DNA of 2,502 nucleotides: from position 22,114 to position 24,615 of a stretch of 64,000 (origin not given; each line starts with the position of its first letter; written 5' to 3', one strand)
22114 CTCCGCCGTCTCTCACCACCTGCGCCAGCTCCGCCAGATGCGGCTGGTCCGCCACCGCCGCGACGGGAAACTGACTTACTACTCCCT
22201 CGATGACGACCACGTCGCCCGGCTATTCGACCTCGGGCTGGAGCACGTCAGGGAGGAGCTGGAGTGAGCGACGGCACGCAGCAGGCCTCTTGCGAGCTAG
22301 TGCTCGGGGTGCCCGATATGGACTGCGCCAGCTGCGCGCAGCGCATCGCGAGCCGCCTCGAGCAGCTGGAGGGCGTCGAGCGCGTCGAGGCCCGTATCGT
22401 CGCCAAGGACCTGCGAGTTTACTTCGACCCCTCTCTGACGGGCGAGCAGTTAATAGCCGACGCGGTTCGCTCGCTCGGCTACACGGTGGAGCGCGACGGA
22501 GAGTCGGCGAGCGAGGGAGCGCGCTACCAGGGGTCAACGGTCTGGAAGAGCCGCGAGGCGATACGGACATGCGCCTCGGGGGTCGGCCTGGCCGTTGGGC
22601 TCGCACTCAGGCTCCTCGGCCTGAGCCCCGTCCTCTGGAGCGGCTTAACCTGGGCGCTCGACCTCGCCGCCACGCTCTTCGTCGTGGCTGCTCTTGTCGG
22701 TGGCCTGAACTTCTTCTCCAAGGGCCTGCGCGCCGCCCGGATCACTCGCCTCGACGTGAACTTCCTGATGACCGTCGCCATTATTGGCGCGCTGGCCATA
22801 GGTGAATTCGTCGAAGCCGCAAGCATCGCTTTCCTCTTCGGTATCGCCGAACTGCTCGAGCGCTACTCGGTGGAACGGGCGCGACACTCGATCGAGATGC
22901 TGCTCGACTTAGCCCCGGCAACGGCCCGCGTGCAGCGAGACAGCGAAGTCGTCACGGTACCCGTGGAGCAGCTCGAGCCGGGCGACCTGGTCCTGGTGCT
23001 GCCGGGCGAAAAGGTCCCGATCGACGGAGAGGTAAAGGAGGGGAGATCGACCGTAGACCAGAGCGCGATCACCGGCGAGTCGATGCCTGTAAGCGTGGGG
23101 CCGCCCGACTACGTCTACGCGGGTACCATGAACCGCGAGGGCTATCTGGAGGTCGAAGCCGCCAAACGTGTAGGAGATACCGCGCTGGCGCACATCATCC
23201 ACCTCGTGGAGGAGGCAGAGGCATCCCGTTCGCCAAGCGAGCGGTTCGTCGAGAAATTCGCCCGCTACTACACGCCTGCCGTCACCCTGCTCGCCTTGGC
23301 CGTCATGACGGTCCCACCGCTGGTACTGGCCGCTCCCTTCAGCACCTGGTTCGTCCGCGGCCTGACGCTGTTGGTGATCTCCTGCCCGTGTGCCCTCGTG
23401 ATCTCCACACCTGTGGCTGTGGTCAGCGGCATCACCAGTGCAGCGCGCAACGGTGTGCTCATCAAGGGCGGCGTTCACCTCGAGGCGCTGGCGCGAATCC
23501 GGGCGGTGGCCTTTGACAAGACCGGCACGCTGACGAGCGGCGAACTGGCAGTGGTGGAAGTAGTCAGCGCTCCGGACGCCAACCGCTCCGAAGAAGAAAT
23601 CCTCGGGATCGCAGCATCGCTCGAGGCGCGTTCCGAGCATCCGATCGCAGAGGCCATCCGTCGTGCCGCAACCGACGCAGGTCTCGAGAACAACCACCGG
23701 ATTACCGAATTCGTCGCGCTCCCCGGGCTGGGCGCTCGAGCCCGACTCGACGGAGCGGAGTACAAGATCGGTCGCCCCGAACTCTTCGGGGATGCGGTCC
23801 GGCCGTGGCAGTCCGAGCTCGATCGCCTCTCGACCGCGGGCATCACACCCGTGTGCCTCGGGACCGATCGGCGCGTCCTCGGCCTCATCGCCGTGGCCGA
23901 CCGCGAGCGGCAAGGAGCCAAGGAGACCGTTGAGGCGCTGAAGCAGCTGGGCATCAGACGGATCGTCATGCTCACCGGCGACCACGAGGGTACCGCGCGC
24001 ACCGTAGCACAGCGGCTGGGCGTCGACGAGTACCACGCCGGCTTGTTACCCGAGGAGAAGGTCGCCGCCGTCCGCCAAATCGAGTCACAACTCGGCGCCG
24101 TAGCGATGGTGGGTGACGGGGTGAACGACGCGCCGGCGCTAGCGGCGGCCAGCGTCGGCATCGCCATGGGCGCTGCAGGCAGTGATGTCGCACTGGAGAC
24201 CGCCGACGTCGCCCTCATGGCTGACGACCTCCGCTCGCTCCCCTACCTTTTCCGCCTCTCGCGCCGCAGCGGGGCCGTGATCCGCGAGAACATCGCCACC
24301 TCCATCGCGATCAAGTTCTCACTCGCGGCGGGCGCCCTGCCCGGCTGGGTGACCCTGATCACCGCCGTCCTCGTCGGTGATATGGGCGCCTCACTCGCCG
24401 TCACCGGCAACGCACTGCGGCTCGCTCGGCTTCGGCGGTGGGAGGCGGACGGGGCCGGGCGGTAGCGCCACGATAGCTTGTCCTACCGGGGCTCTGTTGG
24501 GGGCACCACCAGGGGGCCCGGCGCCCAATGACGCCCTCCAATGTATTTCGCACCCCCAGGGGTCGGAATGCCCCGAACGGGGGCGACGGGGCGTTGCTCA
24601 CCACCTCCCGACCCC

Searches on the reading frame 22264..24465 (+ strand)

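Call 12: search_protein_families(library=pfam, proteins=[window:22264-24465:+], max_evalue=0.001)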
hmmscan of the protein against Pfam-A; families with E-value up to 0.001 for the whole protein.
window:22264-24465:+ (733 aa): 4 families
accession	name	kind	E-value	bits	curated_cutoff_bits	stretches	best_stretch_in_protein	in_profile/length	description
PF00122.25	E1-E2_ATPase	-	1.9e-55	187.7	28.1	1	216-396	2-181/181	E1-E2 ATPase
PF00702.32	Hydrolase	-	4.3e-37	128.8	26.4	1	412-629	1-190/191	haloacid dehalogenase-like hydrolase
PF00403.32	HMA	-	5.1e-10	40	24.8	1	16-74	4-62/62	Heavy-metal-associated domain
PF12710.13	HAD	-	0.00078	20.4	27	0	550-626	88-188/189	haloacid dehalogenase-like hydrolase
